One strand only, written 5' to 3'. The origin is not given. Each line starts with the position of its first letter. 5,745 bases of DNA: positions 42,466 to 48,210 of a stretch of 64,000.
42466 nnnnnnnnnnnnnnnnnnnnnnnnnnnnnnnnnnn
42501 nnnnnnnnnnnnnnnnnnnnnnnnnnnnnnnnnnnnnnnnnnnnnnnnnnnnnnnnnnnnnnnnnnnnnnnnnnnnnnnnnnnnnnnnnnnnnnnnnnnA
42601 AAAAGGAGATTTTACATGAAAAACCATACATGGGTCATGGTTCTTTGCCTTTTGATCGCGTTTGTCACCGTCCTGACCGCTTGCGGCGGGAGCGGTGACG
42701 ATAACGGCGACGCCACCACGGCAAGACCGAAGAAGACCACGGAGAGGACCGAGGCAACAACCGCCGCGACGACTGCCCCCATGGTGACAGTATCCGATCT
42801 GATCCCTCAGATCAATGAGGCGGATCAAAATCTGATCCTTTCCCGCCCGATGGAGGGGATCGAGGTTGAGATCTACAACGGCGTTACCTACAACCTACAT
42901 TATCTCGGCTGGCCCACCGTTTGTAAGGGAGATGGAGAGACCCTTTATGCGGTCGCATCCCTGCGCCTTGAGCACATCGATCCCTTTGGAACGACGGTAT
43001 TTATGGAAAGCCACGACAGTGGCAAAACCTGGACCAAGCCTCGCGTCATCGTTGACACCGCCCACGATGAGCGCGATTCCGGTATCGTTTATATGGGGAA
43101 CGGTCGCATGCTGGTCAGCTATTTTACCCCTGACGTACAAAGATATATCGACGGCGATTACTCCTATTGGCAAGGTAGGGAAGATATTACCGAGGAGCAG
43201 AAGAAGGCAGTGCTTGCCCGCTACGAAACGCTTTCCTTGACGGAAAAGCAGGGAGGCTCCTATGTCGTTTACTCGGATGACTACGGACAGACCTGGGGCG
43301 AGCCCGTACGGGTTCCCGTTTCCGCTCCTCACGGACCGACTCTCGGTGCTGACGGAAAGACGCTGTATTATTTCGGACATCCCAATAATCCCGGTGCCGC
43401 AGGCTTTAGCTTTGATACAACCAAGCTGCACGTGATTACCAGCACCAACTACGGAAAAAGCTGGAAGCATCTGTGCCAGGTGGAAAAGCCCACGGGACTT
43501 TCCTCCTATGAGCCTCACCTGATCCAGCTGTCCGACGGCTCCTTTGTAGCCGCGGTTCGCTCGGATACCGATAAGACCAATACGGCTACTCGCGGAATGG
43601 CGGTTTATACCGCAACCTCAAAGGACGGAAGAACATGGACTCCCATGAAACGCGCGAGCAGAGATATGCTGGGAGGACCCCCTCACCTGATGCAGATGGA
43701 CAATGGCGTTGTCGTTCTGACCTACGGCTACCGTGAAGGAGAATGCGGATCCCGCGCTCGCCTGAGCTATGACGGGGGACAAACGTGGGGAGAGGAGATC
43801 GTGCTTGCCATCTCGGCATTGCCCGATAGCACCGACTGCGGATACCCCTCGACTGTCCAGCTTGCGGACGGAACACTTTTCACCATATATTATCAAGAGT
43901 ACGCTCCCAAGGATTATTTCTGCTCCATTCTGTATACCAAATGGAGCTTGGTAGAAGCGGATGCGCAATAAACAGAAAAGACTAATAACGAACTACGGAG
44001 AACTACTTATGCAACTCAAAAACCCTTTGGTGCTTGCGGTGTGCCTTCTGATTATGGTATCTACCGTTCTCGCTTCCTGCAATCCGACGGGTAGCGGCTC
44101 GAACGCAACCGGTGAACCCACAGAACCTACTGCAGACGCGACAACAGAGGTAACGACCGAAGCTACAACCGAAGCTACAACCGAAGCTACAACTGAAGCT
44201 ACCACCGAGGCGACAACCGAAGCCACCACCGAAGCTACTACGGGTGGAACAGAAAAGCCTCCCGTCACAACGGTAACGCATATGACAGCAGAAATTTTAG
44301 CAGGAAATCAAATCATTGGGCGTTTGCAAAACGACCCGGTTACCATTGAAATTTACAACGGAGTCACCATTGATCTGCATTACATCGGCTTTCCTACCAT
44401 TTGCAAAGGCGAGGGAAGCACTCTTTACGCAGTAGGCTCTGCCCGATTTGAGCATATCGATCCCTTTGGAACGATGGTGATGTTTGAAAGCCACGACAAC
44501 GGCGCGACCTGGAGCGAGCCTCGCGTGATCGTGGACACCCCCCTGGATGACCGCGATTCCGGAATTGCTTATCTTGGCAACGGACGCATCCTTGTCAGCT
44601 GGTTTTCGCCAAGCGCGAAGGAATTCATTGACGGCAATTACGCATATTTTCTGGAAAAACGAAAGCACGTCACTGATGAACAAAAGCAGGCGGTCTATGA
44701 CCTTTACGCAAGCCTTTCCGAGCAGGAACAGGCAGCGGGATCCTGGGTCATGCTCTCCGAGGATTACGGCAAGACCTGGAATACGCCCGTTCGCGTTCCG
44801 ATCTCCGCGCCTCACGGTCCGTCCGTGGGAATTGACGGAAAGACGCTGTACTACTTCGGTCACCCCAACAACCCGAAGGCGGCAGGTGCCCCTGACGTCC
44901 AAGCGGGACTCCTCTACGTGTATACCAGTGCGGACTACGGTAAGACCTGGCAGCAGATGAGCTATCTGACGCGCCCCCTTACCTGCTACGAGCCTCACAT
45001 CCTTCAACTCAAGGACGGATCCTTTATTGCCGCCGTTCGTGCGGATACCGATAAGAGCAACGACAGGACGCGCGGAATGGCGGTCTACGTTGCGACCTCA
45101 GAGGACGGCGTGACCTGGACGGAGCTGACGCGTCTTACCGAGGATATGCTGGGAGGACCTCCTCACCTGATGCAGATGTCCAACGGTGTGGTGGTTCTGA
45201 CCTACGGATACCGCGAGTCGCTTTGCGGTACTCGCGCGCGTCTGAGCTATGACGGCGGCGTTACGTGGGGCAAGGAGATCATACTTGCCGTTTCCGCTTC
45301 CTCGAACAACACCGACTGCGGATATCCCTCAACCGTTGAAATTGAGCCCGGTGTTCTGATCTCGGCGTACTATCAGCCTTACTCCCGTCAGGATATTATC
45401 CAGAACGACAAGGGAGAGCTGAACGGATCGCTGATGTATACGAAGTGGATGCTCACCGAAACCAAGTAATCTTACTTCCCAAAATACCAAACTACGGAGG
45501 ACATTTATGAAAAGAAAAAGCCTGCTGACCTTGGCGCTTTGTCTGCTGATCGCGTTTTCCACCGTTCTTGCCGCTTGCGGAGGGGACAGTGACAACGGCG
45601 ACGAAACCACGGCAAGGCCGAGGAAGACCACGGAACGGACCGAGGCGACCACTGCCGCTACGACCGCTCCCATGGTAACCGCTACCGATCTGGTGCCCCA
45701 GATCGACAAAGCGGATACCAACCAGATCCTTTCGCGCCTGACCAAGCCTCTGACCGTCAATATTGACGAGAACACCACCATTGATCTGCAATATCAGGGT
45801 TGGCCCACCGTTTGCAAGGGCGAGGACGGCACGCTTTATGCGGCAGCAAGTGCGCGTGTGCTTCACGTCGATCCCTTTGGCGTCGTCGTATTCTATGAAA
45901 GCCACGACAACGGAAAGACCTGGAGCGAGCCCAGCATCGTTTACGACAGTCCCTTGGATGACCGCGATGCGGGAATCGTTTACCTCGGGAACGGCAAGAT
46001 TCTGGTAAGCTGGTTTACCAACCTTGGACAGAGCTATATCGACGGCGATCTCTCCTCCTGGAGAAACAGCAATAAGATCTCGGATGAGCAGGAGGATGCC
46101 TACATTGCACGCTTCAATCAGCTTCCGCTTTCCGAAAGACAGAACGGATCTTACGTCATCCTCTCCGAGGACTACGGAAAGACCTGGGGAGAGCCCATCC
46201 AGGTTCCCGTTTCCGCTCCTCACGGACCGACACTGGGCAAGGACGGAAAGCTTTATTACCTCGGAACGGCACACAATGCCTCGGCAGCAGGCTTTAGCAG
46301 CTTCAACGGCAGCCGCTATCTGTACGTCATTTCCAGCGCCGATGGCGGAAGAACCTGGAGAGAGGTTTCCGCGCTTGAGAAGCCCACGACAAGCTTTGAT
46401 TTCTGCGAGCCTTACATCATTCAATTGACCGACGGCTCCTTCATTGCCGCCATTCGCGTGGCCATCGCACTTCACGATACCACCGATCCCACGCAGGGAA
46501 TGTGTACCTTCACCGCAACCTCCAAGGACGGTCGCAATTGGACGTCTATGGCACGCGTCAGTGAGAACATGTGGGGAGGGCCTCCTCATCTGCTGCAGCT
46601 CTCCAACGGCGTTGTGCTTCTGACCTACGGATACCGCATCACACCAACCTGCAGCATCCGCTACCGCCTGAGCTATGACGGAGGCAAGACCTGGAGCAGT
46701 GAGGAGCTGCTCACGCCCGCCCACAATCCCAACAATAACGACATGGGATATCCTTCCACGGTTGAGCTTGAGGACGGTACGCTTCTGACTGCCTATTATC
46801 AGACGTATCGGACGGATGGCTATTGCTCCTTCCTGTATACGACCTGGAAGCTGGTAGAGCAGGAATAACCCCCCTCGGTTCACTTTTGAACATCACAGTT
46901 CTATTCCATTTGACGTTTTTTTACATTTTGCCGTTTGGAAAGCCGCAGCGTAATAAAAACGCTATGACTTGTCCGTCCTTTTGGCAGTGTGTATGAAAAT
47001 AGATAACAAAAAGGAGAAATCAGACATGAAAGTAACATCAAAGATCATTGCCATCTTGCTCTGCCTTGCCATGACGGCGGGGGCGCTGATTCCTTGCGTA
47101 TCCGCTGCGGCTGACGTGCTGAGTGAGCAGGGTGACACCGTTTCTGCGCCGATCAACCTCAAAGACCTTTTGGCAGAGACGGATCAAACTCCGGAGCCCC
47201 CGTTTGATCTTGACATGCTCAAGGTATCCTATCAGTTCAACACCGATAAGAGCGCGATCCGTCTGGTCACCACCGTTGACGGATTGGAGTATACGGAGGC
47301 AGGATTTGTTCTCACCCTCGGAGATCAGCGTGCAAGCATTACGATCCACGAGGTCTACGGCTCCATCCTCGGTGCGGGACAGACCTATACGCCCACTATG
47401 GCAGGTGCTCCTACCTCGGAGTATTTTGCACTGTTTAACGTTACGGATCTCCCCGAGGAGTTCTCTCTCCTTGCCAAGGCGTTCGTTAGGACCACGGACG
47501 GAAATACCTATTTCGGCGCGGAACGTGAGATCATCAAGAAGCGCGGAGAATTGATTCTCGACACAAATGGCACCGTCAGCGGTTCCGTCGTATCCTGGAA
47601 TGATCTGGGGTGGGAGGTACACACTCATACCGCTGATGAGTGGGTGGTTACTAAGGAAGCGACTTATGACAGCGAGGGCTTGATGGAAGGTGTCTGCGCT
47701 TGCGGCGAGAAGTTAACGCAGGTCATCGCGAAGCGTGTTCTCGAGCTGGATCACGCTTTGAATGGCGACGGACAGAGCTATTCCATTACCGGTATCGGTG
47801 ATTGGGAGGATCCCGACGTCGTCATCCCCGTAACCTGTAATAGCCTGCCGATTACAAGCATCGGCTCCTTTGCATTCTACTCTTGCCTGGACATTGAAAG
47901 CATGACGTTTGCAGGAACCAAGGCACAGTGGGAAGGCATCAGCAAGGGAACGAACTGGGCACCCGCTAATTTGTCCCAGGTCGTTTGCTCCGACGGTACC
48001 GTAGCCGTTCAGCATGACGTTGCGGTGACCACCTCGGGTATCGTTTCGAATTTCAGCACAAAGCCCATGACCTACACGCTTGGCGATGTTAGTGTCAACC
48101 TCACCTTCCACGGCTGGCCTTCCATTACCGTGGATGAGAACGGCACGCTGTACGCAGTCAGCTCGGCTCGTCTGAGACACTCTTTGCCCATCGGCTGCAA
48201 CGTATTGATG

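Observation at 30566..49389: Thirteen-gene, single-strand array of sialidase-like Asp-box beta-propeller paralogs with no accessory genes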

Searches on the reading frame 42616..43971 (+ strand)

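Call 4: search_protein_families(library=pfam, proteins=[window:42616-43971:+], max_evalue=0.01)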
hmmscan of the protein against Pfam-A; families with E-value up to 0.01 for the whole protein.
window:42616-43971:+ (451 aa): 5 families
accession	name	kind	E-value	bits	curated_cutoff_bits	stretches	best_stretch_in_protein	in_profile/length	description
PF13088.12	BNR_2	-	1.3e-16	61.3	31.4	1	207-421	73-275/277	BNR repeat-like domain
PF24316.1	Tli3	-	3.5e-08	34.3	27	0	177-229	42-97/129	T6SS Tli3 immunity protein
PF02012.26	BNR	-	2.8e-06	26.9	27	0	219-227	2-10/12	BNR/Asp-box repeat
PF15902.12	Sortilin-Vps10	-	3.7e-05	23.1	33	1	273-392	3-110/446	Sortilin, neurotensin receptor 3,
PF15899.11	BNR_6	-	0.00026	21.2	27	0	275-286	3-14/14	BNR-Asp box repeat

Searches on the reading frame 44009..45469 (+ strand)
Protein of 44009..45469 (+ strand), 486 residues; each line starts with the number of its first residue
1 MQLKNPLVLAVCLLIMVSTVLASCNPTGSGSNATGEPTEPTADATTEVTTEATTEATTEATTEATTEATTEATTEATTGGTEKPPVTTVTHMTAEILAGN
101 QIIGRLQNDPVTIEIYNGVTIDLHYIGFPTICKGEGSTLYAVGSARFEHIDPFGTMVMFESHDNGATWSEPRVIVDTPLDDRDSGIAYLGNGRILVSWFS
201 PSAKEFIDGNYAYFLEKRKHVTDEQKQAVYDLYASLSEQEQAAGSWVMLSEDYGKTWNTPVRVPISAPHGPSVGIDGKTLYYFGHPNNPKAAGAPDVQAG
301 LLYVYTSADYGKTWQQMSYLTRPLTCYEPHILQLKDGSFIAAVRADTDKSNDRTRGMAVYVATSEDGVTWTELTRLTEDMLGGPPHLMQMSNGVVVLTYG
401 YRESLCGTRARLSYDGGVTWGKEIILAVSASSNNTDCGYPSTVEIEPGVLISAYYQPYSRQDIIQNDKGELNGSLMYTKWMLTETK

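Call 5: search_protein_families(library=pfam, proteins=[window:44009-45469:+], max_evalue=0.01)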
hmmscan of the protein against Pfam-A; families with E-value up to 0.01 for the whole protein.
window:44009-45469:+ (486 aa): 5 families
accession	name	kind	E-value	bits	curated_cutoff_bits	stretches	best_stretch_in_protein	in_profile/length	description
PF13088.12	BNR_2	-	2.5e-17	63.6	31.4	1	240-447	75-272/277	BNR repeat-like domain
PF02012.26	BNR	-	7.9e-07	28.6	27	0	159-169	1-11/12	BNR/Asp-box repeat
PF24316.1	Tli3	-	1.2e-06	29.3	27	0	298-320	81-102/129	T6SS Tli3 immunity protein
PF15899.11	BNR_6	-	2.8e-06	27.3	27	0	305-316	2-13/14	BNR-Asp box repeat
PF15902.12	Sortilin-Vps10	-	1.5e-05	24.4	33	1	247-377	3-116/446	Sortilin, neurotensin receptor 3,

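Call 7: search_protein_families(library=ncbifam, proteins=[window:44009-45469:+], max_evalue=0.01)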
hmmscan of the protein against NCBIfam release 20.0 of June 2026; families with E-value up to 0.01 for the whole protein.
window:44009-45469:+ (486 aa): 0 families

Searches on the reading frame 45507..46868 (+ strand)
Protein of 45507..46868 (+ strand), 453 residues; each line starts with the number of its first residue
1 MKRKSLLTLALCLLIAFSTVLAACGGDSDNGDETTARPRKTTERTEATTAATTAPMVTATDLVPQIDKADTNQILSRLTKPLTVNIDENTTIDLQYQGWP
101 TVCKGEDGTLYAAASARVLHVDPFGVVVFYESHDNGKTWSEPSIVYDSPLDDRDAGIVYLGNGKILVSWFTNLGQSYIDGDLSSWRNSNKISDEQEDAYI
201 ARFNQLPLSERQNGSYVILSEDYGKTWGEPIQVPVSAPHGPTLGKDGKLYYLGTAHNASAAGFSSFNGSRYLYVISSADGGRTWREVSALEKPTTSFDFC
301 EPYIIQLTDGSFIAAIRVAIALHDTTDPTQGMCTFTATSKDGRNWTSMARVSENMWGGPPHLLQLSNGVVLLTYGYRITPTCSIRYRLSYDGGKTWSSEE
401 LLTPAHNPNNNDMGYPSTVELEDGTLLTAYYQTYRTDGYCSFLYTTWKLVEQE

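Call 5: search_protein_families(library=pfam, proteins=[window:45507-46868:+], max_evalue=0.01)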
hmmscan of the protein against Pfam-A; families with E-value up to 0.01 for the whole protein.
window:45507-46868:+ (453 aa): 5 families
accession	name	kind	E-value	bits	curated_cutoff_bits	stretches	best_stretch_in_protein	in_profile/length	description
PF13088.12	BNR_2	-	6.7e-18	65.5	31.4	2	215-426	82-275/277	BNR repeat-like domain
PF24316.1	Tli3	-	1.4e-09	38.8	27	0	191-229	56-97/129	T6SS Tli3 immunity protein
PF02012.26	BNR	-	7.9e-08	31.6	27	0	130-140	1-11/12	BNR/Asp-box repeat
PF15902.12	Sortilin-Vps10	-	0.001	18.4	33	0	217-350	3-114/446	Sortilin, neurotensin receptor 3,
PF13859.12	BNR_3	-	0.0052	16.7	27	0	234-351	57-169/308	BNR repeat-like domain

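Call 7: search_protein_families(library=ncbifam, proteins=[window:45507-46868:+], max_evalue=0.01)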
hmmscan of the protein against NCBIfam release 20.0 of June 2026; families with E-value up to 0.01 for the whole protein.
window:45507-46868:+ (453 aa): 2 families
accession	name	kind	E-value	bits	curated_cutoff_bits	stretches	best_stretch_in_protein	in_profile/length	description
NF053527.1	lipo_Cory_WKLS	subfamily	7.1e-05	22.8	105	1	11-69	3-60/166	WKL family lipoprotein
NF058595.1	invert_tail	domain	0.0039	17.5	37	1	2-60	50-98/113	lipo-invert putative C-terminal anchoring domain-containing protein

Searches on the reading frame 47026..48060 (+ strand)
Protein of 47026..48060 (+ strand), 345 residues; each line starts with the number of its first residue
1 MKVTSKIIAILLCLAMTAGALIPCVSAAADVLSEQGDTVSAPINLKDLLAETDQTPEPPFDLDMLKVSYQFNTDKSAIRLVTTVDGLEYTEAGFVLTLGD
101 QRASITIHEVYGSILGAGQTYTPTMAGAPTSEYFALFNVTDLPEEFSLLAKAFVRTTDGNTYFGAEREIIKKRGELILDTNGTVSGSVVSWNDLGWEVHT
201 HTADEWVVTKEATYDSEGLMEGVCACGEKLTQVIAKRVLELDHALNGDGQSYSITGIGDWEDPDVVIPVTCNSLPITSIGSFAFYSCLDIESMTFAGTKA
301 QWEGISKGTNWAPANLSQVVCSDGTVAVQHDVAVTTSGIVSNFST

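Call 41: search_protein_families(library=pfam, proteins=[window:47026-48060:+], max_evalue=0.01)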
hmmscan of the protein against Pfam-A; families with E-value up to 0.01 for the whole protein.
window:47026-48060:+ (345 aa): 0 families

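Call 59: find_homologous_proteins(query=window:47107-48060:+, max_evalue=0.001)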
Query window:47107-48060:+ (318 aa): 11 proteins with E <= 0.001 among 2557 candidates.
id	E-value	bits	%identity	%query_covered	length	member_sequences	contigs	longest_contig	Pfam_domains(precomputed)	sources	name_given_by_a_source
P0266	1.7e-27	115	42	41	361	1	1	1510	PF13306.13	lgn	-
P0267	7.2e-19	86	39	24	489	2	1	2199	PF13306.13,PF13855.13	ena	-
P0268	4.0e-18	84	46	27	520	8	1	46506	PF13306.13,PF05725.19,PF13855.13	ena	-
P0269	3.1e-12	64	48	17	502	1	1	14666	PF13306.13,PF13855.13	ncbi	-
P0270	2.4e-10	58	28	30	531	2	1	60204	PF13306.13,PF13855.13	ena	-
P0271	2.4e-9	55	40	27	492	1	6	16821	PF13306.13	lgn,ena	-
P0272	5.9e-9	54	37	25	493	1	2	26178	PF13306.13,PF05725.19,PF12799.14,PF13855.13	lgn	-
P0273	1.5e-8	52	47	22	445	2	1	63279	PF13306.13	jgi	jgi:hypothetical protein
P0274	2.1e-7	49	30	33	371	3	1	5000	PF13306.13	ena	-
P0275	3.7e-6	44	28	31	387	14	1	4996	PF13306.13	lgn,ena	-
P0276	5.0e-6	44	35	26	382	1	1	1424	PF13306.13,PF13855.13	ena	-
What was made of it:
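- Tried and rejected: A homology search found only LRR_5-like fragments (call 59).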
